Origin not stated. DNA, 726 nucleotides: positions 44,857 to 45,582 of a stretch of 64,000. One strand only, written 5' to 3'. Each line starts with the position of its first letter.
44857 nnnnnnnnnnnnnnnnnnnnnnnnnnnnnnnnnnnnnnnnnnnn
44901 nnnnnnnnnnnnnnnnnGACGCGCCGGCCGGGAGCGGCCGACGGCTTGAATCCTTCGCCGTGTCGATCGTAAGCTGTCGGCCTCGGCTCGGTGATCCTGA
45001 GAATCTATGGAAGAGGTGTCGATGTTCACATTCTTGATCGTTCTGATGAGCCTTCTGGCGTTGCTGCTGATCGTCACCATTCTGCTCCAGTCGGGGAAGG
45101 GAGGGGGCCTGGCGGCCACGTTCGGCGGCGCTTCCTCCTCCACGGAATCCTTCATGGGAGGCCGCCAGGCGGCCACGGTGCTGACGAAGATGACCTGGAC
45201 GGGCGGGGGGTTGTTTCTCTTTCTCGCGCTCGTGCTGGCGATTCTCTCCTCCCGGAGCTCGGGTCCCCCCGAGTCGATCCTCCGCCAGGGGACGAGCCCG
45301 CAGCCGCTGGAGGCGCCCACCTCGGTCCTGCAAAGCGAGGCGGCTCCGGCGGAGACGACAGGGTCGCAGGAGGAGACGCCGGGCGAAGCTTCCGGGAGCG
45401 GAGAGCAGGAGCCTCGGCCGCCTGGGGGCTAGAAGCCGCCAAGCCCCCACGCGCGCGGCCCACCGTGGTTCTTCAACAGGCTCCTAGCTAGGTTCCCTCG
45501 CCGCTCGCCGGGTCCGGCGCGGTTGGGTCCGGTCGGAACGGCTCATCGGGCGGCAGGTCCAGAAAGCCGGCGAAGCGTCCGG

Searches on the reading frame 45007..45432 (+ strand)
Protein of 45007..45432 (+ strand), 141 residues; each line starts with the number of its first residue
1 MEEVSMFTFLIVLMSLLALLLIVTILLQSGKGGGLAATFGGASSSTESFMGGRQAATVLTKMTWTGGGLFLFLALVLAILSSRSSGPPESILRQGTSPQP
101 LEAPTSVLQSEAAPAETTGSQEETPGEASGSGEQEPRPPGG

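Call 20: search_protein_families(library=pfam, proteins=[window:45007-45432:+], max_evalue=0.01)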
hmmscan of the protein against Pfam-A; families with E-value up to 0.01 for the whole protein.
window:45007-45432:+ (141 aa): 1 family
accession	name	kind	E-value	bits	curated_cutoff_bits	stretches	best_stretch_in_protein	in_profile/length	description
PF03840.19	SecG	-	2.6e-18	66.3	29.2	1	9-80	1-70/70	Preprotein translocase SecG subunit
